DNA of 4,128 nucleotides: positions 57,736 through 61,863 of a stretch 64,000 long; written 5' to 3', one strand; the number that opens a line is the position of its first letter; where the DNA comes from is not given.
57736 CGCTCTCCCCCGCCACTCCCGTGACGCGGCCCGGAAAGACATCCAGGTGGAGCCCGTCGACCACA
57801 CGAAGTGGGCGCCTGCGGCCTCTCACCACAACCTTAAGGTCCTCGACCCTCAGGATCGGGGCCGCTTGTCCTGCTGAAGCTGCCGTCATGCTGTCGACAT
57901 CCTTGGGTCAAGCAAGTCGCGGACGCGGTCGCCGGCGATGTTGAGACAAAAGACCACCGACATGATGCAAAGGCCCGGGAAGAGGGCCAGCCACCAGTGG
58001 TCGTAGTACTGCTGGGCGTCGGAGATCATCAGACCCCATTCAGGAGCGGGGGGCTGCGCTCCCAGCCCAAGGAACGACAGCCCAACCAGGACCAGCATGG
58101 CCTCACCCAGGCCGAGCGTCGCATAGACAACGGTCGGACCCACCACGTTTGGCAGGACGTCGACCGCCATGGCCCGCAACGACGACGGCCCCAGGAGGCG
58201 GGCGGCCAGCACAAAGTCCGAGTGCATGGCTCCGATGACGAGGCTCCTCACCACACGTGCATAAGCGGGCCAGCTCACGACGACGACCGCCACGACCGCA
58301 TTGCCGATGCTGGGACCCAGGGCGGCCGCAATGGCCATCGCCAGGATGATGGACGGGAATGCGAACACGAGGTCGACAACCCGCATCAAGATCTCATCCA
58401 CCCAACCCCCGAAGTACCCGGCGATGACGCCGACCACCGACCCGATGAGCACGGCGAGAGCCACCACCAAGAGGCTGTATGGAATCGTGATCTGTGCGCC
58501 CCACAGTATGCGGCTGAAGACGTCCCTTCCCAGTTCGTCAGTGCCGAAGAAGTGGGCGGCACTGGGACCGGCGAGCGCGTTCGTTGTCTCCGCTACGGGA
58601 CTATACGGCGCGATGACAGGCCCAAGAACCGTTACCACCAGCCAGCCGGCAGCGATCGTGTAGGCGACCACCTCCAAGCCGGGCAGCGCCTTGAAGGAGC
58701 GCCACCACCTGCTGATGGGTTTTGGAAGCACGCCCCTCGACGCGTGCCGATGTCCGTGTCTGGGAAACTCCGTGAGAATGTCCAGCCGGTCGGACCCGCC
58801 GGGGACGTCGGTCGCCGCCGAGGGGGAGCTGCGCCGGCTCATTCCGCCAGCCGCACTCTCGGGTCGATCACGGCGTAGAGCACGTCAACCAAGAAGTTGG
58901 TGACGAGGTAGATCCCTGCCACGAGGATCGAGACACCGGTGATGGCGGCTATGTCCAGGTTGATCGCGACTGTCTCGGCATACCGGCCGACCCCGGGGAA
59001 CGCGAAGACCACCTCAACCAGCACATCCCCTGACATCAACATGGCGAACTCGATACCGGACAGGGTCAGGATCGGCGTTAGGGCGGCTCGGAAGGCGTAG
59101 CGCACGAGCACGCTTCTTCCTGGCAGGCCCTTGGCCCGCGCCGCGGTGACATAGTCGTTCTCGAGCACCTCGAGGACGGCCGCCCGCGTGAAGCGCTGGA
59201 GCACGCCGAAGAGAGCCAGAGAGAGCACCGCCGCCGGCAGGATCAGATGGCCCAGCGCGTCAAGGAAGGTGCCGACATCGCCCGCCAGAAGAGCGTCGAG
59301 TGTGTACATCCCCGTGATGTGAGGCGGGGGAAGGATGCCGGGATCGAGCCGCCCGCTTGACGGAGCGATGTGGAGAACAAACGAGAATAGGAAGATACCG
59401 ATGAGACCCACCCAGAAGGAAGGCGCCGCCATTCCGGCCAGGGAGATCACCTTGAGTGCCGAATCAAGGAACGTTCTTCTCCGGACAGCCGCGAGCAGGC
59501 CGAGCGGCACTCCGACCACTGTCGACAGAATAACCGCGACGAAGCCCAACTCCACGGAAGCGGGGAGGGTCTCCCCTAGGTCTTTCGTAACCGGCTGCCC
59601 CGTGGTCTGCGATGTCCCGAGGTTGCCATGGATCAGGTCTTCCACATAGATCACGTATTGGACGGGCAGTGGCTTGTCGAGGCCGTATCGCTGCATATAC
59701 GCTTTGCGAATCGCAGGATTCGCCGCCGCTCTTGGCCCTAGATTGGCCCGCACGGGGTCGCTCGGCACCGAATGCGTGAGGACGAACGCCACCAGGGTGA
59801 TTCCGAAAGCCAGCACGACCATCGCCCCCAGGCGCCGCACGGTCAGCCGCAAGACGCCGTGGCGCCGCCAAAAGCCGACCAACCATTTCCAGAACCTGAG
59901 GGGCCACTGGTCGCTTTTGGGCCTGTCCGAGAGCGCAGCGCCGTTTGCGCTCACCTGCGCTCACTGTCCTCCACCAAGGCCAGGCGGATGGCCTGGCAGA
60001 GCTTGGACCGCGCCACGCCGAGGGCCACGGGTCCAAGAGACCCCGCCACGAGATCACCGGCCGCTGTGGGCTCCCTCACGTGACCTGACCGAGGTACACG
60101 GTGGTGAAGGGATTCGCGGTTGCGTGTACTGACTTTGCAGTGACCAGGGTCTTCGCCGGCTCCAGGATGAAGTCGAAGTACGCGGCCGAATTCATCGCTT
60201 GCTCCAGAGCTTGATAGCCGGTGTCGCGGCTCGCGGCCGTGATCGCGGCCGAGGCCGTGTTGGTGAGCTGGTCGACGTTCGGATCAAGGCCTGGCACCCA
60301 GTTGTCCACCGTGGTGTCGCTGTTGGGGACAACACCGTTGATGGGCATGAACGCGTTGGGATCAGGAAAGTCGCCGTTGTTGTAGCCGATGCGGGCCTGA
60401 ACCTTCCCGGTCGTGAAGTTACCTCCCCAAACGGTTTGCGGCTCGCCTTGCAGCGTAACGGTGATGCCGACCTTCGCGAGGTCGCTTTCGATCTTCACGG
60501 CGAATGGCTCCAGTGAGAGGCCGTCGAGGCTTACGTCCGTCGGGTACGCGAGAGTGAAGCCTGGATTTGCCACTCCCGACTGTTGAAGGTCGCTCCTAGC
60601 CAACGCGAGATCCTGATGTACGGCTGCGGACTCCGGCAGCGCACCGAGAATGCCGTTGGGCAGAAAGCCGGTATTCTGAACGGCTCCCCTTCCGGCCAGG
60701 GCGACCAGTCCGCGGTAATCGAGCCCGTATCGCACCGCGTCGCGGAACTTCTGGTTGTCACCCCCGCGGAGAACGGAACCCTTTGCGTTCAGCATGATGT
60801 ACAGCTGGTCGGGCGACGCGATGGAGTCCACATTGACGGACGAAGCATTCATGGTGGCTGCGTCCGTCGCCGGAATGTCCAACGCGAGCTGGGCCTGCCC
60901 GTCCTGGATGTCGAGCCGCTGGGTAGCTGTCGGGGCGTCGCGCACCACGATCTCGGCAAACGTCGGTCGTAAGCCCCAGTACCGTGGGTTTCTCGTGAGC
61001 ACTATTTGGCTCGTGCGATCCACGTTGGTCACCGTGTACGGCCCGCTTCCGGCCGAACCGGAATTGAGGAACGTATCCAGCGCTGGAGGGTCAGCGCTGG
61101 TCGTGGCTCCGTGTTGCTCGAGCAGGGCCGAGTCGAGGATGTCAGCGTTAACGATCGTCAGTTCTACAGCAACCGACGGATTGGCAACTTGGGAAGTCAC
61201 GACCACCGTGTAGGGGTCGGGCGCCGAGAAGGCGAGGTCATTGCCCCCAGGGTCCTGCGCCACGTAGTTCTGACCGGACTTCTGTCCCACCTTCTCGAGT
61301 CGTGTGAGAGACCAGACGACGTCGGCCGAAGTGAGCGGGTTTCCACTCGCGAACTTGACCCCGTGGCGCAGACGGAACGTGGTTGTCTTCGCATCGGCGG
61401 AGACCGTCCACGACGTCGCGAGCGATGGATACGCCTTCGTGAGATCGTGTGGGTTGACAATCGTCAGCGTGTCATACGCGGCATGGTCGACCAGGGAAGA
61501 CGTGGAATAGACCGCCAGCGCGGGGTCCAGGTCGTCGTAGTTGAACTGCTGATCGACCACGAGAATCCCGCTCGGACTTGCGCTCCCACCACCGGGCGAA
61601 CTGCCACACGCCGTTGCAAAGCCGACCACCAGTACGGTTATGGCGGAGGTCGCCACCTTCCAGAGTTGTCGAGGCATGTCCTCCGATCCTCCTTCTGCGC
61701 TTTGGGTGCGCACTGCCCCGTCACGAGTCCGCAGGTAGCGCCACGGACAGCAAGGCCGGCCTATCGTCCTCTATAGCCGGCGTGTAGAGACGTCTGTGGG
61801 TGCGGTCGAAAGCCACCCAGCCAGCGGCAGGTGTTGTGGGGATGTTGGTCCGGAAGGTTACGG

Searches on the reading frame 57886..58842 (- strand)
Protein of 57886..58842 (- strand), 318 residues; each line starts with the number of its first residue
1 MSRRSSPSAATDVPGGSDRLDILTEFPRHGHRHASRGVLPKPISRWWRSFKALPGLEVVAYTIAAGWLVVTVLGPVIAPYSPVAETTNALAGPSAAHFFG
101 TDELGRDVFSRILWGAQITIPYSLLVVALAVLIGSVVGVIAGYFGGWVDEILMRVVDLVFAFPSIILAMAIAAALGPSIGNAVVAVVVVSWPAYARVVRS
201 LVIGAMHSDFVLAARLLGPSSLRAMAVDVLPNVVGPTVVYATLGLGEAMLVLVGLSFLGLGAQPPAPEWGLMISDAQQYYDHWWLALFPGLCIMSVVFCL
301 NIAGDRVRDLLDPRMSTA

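Call 35: search_protein_families(library=pfam, proteins=[window:57886-58842:-], max_evalue=0.01)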
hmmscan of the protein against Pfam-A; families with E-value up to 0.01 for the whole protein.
window:57886-58842:- (318 aa): 1 family
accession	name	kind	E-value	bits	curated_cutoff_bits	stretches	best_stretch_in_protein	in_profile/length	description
PF00528.27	BPD_transp_1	-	3.2e-31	108.9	26.4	1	134-316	1-183/184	Binding-protein-dependent transport system inner membrane component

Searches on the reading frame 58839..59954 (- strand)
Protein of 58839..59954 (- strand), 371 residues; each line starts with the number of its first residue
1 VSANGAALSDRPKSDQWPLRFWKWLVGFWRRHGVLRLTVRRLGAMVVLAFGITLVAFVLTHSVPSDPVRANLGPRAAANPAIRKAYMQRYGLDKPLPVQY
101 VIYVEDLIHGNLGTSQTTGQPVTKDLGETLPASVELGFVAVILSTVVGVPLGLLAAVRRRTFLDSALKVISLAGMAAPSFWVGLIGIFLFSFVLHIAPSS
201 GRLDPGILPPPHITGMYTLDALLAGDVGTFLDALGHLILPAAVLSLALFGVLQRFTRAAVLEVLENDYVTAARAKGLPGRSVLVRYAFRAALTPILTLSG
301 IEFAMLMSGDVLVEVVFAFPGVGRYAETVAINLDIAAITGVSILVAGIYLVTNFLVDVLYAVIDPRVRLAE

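Call 35: search_protein_families(library=pfam, proteins=[window:58839-59954:-], max_evalue=0.01)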
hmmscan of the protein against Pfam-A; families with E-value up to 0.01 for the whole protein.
window:58839-59954:- (371 aa): 2 families
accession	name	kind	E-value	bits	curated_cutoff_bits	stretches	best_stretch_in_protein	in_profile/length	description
PF00528.27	BPD_transp_1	-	5.4e-37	127.8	26.4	1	148-368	1-183/184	Binding-protein-dependent transport system inner membrane component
PF19300.4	BPD_transp_1_N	-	9.9e-10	39.1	23.8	1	35-112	2-77/114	Binding-prot-dependent transport system membrane comp, N-term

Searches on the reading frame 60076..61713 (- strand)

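Call 35: search_protein_families(library=pfam, proteins=[window:60076-61713:-], max_evalue=0.01)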
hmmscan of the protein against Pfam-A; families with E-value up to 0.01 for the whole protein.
window:60076-61713:- (545 aa): 1 family
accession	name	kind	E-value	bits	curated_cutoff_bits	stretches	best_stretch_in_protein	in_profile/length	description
PF00496.27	SBP_bac_5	-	2e-59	202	32.4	1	94-457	2-358/368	Bacterial extracellular solute-binding proteins, family 5 Middle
